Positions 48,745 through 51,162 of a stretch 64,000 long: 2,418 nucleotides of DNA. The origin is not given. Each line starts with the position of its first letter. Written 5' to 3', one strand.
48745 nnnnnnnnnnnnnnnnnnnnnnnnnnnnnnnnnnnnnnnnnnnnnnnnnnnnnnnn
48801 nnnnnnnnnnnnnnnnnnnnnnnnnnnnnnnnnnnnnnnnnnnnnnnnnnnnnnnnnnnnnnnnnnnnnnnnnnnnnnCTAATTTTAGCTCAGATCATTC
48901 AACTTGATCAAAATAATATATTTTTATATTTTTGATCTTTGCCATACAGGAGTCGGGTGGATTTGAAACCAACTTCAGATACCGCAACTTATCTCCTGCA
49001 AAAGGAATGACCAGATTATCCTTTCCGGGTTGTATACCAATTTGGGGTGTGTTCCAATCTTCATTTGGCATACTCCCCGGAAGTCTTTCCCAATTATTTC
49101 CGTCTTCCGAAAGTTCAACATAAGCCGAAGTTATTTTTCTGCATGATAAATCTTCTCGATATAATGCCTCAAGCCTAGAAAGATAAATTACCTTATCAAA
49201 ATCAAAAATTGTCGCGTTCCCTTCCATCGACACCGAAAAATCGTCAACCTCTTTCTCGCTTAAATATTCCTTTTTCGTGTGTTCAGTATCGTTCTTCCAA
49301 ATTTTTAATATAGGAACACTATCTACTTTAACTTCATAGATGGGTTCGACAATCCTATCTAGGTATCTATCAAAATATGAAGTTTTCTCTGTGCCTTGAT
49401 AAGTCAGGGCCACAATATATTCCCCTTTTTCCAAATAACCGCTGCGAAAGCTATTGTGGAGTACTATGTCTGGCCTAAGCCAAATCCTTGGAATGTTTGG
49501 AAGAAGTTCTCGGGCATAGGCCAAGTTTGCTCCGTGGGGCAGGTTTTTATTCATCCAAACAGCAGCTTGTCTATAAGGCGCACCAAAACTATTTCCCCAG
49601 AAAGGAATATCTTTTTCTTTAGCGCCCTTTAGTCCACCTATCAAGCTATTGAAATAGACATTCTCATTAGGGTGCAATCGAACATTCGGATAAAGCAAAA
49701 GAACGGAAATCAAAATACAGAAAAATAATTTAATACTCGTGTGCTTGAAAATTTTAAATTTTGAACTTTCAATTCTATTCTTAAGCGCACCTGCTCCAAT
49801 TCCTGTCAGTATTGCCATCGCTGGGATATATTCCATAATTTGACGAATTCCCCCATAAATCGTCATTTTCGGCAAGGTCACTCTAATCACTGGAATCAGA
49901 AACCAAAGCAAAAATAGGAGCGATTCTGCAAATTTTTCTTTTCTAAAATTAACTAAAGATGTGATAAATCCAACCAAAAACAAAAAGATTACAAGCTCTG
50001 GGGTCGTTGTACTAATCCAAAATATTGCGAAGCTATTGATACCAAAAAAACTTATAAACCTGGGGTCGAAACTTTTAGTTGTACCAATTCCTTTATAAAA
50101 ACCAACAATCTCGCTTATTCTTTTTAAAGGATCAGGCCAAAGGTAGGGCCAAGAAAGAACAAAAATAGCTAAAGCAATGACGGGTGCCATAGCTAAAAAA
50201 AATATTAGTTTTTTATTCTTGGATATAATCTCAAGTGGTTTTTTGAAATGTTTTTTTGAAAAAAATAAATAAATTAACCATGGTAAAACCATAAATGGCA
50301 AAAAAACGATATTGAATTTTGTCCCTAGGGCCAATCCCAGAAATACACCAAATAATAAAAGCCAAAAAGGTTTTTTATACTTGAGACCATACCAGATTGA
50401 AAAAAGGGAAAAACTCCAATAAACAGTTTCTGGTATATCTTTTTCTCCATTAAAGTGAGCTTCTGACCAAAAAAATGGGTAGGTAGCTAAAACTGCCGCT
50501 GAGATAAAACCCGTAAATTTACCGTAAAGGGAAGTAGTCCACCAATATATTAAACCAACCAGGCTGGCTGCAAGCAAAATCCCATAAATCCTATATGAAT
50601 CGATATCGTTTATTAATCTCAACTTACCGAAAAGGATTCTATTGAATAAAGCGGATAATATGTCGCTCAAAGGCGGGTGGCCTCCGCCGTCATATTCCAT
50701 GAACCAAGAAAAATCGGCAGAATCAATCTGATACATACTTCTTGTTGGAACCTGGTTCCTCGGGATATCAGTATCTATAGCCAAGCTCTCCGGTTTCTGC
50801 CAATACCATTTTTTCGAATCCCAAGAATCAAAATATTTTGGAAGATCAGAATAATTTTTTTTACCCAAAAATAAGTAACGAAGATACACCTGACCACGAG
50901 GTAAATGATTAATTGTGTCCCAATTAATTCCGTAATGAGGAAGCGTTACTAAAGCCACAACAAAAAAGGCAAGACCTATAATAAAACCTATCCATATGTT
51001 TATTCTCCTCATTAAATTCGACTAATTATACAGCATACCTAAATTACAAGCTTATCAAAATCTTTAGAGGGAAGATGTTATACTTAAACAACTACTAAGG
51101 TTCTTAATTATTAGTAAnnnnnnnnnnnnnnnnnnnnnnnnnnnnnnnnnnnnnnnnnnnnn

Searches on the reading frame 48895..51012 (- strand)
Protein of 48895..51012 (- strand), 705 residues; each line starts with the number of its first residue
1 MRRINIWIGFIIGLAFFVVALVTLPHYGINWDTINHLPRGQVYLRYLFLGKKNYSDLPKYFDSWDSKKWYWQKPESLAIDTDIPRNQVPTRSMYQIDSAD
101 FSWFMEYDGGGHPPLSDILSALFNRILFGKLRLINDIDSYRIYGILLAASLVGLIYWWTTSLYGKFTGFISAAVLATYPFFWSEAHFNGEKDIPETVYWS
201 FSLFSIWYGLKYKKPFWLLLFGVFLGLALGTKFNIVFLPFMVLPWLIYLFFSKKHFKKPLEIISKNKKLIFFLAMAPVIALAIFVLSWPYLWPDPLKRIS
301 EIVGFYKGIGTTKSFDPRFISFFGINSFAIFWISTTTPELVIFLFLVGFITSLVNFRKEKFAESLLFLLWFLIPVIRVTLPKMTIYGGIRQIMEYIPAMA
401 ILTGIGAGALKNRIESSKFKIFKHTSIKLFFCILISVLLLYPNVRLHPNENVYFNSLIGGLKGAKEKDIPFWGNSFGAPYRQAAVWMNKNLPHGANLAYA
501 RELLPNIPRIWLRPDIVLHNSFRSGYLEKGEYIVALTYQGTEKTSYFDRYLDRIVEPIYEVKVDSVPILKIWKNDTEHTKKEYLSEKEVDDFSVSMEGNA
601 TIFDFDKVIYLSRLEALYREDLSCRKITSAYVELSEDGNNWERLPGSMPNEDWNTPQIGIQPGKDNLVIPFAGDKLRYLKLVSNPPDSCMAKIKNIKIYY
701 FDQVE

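Call 3: search_protein_families(library=pfam, proteins=[window:48895-51012:-], max_evalue=0.1)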
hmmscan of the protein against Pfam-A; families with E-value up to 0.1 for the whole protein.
window:48895-51012:- (705 aa): 3 families
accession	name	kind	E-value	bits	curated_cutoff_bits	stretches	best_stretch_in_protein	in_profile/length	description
PF13231.12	PMT_2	-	2.7e-12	47.6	26.1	1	112-263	2-145/160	Dolichyl-phosphate-mannose-protein mannosyltransferase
PF02366.24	PMT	-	0.0036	17.3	22.7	1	139-262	84-211/245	Dolichyl-phosphate-mannose-protein mannosyltransferase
PF19810.5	HFX_2341_N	-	0.05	14.5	30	1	551-609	11-71/120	HFX_2341-like, N-terminal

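Call 47: search_protein_families(library=ncbifam, proteins=[window:48895-51012:-], max_evalue=0.001)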
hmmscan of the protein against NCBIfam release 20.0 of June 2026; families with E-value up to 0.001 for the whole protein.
window:48895-51012:- (705 aa): 1 family
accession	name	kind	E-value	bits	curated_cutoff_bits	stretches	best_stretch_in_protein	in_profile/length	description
TIGR04154.1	archaeo_STT3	subfamily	2.6e-05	22.8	450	0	111-179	68-137/831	oligosaccharyl transferase, archaeosortase A system-associated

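Call 48: find_homologous_proteins(query=window:48895-51012:-)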
Query window:48895-51012:- (705 aa): 865 proteins with E <= 0.001 among 8000 candidates; the best 120 are listed.
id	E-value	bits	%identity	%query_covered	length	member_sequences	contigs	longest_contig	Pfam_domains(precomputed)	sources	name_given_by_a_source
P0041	0.0e+0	1632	100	100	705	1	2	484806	PF13231.13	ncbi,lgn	-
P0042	7.6e-292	988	61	100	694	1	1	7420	PF13231.13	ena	-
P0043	1.0e-286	971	60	100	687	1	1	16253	PF13231.13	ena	-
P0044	7.3e-282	955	60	97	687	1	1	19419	PF13231.13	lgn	-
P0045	1.6e-280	951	59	100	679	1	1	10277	PF13231.13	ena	-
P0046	1.7e-277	941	60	97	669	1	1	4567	PF13231.13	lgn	-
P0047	2.8e-277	940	59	99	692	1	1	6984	PF13231.13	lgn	-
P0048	8.4e-275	932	57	98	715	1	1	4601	PF13231.13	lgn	-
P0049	1.1e-273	928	57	100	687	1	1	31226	PF13231.13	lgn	-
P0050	7.5e-273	925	57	99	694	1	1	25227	PF02366.25,PF13231.13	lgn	-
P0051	1.5e-265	901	56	99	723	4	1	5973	PF02366.25,PF13231.13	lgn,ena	-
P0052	5.7e-263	893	55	99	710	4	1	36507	PF02366.25,PF13231.13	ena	-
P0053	1.4e-256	871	53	99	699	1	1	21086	PF13231.13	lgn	-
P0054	7.8e-252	856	53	98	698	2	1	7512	PF02366.25,PF13231.13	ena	-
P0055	1.7e-250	851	55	99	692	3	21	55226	PF02366.25,PF13231.13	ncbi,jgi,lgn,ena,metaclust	metaclust:\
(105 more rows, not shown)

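Call 65: predict_structure(alignment_id=A2)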
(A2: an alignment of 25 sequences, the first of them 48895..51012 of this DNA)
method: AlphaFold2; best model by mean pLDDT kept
length: 705 residues; sequences in the alignment: 25
mean_pLDDT: 85.2   pTM: 0.87
mean pLDDT of the five models: 85.2, 84.0, 83.5, 81.0, 78.2
residues with pLDDT >= 90: 304; 70-90: 330; 50-70: 60; < 50: 11
segments of 3 or more residues with pLDDT < 50: 63-66, 503-505
pLDDT, mean of each block of 10 residues (from residue 1): 84 96 89 82 91 81 56 91 84 82 81 86 91 90 95 98 94 93 84 92 96 94 94 88 92 64 81 94 91 87 70 67 81 90 97 92 96 89 65 92 96 78 72 79 86 88 83 66 94 89 68 87 79 81 74 91 88 92 88 89 93 84 81 93 80 70 80 92 85 85 74
secondary structure, 60 per line:
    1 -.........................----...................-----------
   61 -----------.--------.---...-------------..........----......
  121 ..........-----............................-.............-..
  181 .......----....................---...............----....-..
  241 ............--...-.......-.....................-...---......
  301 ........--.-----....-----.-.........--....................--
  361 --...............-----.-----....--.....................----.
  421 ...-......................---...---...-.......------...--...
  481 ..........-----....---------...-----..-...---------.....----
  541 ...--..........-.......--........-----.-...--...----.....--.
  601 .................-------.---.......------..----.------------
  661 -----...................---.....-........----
elements in order (helices of 4 or more, strands of 3 or more residues): H2-26 H31-49 H101-110 H115-130 H136-163 H165-177 H179-187 H192-211 H215-229 H234-237 H239-252 H259-265 H267-287 H295-308 H328-336 H339-358 H363-377 H389-392 H395-415 H420-423 H425-446 H460-466 H478-490 E496-499 E532-536 H546-554 E557-563 E566-573 E586-588 E593-597 E600-617 E629-635 E666-684 H689-692 E694-701

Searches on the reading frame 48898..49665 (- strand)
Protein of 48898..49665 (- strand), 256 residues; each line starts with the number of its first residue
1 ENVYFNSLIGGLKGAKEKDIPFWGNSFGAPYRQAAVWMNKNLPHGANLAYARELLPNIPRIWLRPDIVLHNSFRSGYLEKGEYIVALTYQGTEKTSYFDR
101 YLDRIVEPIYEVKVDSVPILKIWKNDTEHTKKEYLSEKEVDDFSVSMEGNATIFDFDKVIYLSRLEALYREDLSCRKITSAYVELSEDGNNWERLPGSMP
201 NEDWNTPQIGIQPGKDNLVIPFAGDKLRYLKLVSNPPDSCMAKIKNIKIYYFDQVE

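Call 19: search_protein_families(library=pfam, proteins=[window:48898-49665:-], max_evalue=10)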
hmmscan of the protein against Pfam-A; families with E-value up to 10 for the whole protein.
window:48898-49665:- (256 aa): 2 families
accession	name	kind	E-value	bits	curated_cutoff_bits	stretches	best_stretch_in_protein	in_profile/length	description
PF19810.5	HFX_2341_N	-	0.015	16.2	30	1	102-160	11-71/120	HFX_2341-like, N-terminal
PF00754.31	F5_F8_type_C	-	0.067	13.8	28.2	1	153-205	38-90/127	F5/8 type C domain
